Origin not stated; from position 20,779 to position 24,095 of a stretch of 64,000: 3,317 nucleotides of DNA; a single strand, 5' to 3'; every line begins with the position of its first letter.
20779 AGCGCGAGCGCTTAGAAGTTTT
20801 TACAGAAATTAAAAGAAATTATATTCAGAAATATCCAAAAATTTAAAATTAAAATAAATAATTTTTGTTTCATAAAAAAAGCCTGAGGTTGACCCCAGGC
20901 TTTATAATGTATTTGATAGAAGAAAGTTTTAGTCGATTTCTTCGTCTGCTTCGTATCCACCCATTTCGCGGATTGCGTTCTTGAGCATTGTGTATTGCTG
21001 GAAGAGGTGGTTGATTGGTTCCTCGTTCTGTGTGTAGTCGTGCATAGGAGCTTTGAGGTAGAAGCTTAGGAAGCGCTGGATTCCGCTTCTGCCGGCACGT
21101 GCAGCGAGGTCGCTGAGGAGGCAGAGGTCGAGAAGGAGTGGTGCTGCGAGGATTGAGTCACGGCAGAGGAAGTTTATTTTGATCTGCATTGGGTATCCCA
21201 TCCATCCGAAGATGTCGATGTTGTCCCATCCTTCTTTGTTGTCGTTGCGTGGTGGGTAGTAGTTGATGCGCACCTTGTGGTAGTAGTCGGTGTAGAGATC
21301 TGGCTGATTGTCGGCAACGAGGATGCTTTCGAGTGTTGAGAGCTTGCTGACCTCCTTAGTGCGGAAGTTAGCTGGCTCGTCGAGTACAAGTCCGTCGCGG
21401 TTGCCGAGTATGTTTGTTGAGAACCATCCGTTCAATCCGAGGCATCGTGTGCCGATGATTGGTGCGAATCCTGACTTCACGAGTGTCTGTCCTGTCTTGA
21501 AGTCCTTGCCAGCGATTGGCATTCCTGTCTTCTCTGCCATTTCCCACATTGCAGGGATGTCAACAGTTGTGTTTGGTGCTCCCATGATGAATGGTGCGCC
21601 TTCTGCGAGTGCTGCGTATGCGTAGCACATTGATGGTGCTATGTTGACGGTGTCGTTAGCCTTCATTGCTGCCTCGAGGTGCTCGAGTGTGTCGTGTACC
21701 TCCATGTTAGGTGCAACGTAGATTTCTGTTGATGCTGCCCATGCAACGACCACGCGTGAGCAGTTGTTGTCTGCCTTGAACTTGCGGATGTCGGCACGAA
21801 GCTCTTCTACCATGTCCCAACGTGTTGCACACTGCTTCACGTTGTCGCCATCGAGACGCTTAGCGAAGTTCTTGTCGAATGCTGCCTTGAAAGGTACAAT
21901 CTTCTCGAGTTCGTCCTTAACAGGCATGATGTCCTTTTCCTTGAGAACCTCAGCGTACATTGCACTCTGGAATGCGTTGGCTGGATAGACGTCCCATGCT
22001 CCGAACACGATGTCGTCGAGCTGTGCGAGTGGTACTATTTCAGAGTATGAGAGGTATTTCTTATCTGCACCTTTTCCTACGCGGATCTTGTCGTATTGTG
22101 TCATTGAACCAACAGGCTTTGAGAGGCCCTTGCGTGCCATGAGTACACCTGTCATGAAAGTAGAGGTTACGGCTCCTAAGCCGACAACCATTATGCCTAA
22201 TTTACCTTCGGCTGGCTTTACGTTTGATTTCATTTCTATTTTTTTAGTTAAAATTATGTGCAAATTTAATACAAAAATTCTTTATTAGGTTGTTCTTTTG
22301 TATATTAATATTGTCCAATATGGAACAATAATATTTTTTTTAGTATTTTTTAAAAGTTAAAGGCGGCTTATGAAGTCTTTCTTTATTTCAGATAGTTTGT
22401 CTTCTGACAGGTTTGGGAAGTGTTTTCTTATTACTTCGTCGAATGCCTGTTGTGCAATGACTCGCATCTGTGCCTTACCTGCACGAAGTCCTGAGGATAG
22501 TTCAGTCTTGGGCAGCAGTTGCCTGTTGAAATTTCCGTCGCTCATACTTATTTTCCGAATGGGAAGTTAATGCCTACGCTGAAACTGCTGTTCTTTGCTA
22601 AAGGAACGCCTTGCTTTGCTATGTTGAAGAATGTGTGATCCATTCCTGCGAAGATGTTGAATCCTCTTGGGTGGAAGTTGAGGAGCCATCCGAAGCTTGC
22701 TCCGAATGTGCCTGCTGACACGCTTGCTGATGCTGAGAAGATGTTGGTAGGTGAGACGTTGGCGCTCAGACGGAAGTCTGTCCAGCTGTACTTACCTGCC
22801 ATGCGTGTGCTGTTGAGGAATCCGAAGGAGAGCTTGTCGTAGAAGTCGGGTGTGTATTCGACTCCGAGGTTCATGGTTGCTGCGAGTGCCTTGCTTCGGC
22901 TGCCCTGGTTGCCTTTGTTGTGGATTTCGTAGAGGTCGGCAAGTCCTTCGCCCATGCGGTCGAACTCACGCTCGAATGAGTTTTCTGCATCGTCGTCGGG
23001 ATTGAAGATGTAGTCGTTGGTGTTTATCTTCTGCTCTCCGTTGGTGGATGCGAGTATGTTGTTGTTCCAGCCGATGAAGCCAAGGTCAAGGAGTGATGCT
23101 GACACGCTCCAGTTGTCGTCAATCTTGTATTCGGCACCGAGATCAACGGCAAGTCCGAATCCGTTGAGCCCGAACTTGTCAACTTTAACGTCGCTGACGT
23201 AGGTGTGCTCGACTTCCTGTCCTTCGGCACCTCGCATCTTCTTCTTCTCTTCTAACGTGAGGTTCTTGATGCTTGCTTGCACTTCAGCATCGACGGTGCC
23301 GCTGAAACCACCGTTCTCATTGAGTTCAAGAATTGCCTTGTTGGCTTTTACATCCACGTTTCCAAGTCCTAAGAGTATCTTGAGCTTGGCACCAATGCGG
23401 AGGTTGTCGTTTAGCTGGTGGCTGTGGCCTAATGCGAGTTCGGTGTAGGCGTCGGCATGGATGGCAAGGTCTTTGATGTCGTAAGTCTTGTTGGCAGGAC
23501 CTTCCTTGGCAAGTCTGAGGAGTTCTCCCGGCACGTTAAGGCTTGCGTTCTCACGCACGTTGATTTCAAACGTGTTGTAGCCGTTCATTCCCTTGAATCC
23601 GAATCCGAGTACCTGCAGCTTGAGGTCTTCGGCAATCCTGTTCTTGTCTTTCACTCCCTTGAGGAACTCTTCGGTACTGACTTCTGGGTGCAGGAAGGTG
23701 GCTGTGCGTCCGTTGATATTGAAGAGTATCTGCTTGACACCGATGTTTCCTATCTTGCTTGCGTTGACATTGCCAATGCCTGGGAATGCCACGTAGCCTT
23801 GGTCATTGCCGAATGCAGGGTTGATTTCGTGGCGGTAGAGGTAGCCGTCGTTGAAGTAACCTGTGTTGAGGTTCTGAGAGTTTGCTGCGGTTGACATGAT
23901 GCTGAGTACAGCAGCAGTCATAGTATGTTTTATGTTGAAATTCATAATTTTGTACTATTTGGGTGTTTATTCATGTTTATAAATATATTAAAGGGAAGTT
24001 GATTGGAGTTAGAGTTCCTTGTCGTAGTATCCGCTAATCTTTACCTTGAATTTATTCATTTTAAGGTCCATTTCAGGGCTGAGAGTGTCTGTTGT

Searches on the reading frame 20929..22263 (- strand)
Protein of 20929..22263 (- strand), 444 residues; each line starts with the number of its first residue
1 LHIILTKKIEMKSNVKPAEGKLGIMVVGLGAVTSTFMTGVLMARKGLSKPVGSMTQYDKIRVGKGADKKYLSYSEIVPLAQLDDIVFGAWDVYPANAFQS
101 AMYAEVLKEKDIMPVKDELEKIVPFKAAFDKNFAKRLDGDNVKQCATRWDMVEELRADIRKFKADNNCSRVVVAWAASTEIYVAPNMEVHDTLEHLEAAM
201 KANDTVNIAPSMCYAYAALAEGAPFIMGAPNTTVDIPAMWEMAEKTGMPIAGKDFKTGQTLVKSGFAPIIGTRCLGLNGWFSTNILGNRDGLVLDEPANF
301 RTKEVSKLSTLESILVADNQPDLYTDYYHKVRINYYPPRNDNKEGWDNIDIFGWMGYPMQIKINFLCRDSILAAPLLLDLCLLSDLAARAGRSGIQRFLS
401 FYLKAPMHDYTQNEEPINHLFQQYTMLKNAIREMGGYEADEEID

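Call 7: search_protein_families(library=pfam, proteins=[window:20929-22263:-])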
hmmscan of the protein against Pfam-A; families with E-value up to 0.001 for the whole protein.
window:20929-22263:- (444 aa): 2 families
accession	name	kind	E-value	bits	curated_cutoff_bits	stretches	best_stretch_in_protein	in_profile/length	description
PF07994.18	NAD_binding_5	-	6.2e-101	338.5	25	1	22-432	1-321/321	Myo-inositol-1-phosphate synthase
PF01658.22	Inos-1-P_synth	-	5.1e-30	104.3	27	1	258-370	1-107/107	Myo-inositol-1-phosphate synthase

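Call 9: find_related_loci(query=window:20929-22263:-, collection=genome_contigs, flank=10000)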
Query window:20929-22263:- (444 aa) in genome_contigs; peptide patterns used: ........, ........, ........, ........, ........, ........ (x = any residue, [..] = any of these).
600 stretches matched a pattern (row limit reached: there are more); 595 encode a relative of the query (tblastn E <= 1e-3); the best 80 are kept; 80 distinct loci.
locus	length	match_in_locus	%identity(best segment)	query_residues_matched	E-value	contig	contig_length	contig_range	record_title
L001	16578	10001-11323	89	4-444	0e+0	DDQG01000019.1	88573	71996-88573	MAG TPA_asm: Prevotellaceae bacterium UBA2448 UBA2448_contig_133, whole genome shotgun sequence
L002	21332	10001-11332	90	9-444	0e+0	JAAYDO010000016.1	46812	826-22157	MAG: Bacteroidales bacterium isolate AS06rmzACSIP_563 399247_AS06, whole genome shotgun sequence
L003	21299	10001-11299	86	12-444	0e+0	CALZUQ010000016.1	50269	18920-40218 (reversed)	MAG: uncultured bacterium isolate SRR5976186_bin.22_metaWRAP_v1.3_MAG genome assembly, contig: ERZ8810629.83, whole geno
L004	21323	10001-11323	85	3-444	0e+0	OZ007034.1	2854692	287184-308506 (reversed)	MAG: uncultured Bacteroides sp. isolate 6737_HOM_CTRL_s7.ctg000008l_hifiasm_large MAG genome assembly, chromosome: 1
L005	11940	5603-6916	90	14-444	0e+0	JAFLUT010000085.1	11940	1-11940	MAG: Prevotellaceae bacterium isolate HAN086 Seq85, whole genome shotgun sequence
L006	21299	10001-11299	86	12-444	0e+0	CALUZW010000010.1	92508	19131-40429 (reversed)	MAG: uncultured Bacteroidales bacterium isolate BRZ_AF__bin46 genome assembly, contig: BRZ_AF__NODE_431_length_92508_cov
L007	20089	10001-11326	85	4-444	0e+0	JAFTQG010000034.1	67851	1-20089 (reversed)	MAG: Prevotella sp. isolate RGIG4051 Roe_deer_Cecum.Co__c1541153, whole genome shotgun sequence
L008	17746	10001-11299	86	12-444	0e+0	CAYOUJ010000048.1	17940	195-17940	MAG TPA_asm: uncultured Muribaculaceae bacterium isolate SRP222994_co1_233 genome assembly, contig: NODE_6494_length_179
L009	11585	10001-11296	87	13-444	0e+0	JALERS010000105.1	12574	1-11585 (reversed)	MAG: Prevotellaceae bacterium isolate SUG275 k141_7199715, whole genome shotgun sequence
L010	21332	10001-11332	84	1-444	0e+0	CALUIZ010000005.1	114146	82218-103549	MAG: uncultured Phocaeicola sp. isolate BRZ_RS__bin74 genome assembly, contig: BRZ_RS__NODE_144_length_114146_cov_13.663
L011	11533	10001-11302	86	11-444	0e+0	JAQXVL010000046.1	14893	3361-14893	MAG: Bacteroidales bacterium isolate SUG1559 k141_31484, whole genome shotgun sequence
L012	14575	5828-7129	85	11-444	0e+0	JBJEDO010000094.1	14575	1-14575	MAG: Candidatus Limisoma sp. isolate PUUB17_bin.064 NODE_4617_length_14575_cov_8.950344, whole genome shotgun sequence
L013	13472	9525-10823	85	12-444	0e+0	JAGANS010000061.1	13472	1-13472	MAG: Muribaculaceae bacterium isolate RGIG8609 Water_deer_Cecum.Co__c1007335, whole genome shotgun sequence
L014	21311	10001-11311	85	9-444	0e+0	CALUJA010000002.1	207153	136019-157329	MAG: uncultured Phocaeicola sp. isolate BRZ_R__bin125 genome assembly, contig: BRZ_R__NODE_43_length_207153_cov_17.33359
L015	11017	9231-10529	85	12-444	0e+0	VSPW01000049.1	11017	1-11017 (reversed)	MAG: Muribaculaceae bacterium isolate SC1186_S39_bin.12 SC1186_S39_bin.12_contig_49, whole genome shotgun sequence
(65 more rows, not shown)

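Call 11: find_encoding_contigs(protein=window:20929-22263:-, flank=10000, max_places=10)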
Protein window:20929-22263:- (444 aa): no gene with exactly this product is on record in the collection.

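Call 14: find_encoding_contigs(protein=window:20929-22233:-, flank=10000, max_places=10)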
Protein window:20929-22233:- (434 aa): no gene with exactly this product is on record in the collection.

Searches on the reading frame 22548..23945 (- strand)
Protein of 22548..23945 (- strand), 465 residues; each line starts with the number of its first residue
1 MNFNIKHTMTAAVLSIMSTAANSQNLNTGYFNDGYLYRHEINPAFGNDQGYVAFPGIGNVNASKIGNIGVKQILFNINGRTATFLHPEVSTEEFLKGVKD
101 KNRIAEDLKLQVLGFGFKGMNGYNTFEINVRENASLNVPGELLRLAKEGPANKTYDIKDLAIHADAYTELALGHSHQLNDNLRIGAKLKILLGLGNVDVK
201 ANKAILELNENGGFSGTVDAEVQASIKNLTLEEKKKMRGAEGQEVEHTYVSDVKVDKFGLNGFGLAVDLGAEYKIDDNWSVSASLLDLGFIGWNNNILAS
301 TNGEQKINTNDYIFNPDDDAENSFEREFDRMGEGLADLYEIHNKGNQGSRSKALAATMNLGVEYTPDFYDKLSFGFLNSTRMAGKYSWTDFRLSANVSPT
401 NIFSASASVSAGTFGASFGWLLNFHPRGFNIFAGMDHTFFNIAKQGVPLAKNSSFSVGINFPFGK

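Call 7: search_protein_families(library=pfam, proteins=[window:22548-23945:-])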
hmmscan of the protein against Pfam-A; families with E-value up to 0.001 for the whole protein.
window:22548-23945:- (465 aa): 1 family
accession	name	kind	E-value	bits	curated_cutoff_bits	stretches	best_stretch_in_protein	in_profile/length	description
PF18990.6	DUF5723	-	1.4e-98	331.5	26.8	1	43-436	1-376/376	Family of unknown function (DUF5723)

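Call 20: find_homologous_proteins(query=window:22548-23945:-, max_evalue=1e-30)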
Query window:22548-23945:- (465 aa): 1419 proteins with E <= 1e-30 among 8000 candidates; the best 120 are listed.
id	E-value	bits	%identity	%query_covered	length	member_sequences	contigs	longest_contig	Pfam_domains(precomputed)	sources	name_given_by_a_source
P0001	0.0e+0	1040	100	100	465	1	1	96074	PF18990.7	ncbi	-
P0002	3.6e-212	724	70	99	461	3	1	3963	PF18990.7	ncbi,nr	ncbi:MAG: hypothetical protein KBT29_07795 [Prevotellaceae bacterium]|nr:hypothetical protein [Candi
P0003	2.7e-199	681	65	99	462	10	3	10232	PF18990.7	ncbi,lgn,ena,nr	ncbi:MAG: hypothetical protein II278_09860 [Bacteroidaceae bacterium]|nr:hypothetical protein [Bacte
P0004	5.8e-199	680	65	99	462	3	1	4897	PF18990.7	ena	-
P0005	8.6e-199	680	65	97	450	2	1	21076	PF18990.7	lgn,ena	-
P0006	2.0e-198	678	65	99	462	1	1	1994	PF18990.7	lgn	-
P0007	2.6e-198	678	65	99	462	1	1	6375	PF18990.7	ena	-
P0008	2.7e-198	678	65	99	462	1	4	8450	PF18990.7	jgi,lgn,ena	jgi:hypothetical protein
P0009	3.0e-198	678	65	99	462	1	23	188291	PF18990.7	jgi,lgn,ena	jgi:hypothetical protein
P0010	4.8e-198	677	65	99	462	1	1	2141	PF18990.7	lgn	-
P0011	5.1e-198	677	65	99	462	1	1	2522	PF18990.7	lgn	-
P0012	5.5e-198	677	64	99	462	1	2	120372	PF18990.7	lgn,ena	-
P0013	7.1e-198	677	64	99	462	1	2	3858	PF18990.7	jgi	jgi:hypothetical protein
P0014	7.5e-198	677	64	99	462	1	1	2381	PF18990.7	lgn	-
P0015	7.5e-198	677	64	99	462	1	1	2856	PF18990.7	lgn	-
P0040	1.7e-189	649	60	99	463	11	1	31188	PF18990.7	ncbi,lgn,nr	ncbi:MAG: hypothetical protein KBT33_05245 [Prevotellaceae bacterium]|nr:hypothetical protein [Candi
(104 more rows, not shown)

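Call 21: find_encoding_contigs(protein=P0001, flank=10000, max_places=3)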
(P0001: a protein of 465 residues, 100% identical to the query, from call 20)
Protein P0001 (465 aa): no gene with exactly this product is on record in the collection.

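Call 22: find_encoding_contigs(protein=P0009, flank=10000, max_places=4)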
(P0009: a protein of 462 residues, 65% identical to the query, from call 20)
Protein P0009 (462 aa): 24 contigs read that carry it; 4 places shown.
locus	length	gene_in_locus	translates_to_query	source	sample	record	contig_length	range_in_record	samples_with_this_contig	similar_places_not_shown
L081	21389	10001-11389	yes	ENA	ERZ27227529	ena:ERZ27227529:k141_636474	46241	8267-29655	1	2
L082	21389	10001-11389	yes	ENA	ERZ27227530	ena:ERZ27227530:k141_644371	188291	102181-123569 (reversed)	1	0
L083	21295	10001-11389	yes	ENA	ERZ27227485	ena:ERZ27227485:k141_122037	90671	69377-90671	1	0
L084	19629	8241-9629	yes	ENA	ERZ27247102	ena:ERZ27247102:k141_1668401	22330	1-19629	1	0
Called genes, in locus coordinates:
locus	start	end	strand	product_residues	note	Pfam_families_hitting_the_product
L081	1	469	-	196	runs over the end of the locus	PF12702:Lipocalin_3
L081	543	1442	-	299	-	PF01408:GFO_IDH_MocA, PF16654:DAPDH_C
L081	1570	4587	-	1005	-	PF07549:Sec_GG (faint), PF21760:SecD_1st, PF22599:SecDF_P1_head, PF02355:SecD_SecF_C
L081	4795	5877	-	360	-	PF28535:DUF8431, PF03372:Exo_endo_phos, PF14529:Exo_endo_phos_2 (weak)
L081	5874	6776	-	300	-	PF01694:Rhomboid, PF20216:DUF6576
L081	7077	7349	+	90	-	PF00216:Bac_DNA_binding, PF18291:HU-HIG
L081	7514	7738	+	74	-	-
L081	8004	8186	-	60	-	-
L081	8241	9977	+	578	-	-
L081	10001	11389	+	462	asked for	PF18990:DUF5723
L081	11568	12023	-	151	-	PF09335:VTT_dom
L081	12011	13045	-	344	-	-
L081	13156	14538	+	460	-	PF00919:UPF0004, PF04055:Radical_SAM, PF01938:TRAM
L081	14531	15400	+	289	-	PF18075:FtsX_ECD, PF02687:FtsX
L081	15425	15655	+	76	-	PF11297:DUF3098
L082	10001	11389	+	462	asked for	PF18990:DUF5723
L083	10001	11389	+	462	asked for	PF18990:DUF5723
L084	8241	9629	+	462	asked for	PF18990:DUF5723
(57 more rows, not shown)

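Call 23: find_encoding_contigs(protein=P0040, flank=10000, max_places=3)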
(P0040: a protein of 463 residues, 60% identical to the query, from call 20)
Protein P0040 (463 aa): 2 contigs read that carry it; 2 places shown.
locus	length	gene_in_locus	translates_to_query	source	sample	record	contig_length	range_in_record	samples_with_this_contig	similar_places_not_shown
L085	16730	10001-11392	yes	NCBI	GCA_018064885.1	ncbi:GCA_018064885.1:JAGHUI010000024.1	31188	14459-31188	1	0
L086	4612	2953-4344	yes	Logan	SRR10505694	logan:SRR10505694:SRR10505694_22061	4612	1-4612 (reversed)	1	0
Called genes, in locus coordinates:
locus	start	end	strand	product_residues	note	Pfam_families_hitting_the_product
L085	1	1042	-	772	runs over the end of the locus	PF01751:Toprim, PF01131:Topoisom_bac, PF13368:Toprim_C_rpt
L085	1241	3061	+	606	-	PF03485:Arg_tRNA_synt_N (weak), PF00750:tRNA-synt_1d, PF05746:DALR_1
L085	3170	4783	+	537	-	PF13360:PQQ_2 (faint), PF13570:Beta-prop_ACSF4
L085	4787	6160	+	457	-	PF02113:Peptidase_S13, PF13354:Beta-lactamase2 (weak)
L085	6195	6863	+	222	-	PF01693:Cauli_VI, PF00075:RNase_H (weak)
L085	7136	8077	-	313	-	PF00383:dCMP_cyt_deam_1, PF14437:MafB19-deam (weak), PF01872:RibD_C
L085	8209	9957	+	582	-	-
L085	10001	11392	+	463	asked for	PF18990:DUF5723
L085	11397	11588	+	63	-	-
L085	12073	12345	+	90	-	PF00166:Cpn10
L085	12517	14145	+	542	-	PF00118:Cpn60_TCP1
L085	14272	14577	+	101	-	PF07876:Dabb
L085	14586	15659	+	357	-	PF01207:Dus, PF01180:DHO_dh (faint)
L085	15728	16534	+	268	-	PF23441:SDR (weak), PF00106:adh_short, PF08659:KR, PF13561:adh_short_C2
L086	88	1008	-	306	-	PF00383:dCMP_cyt_deam_1, PF14437:MafB19-deam (weak), PF01872:RibD_C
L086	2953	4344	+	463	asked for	PF18990:DUF5723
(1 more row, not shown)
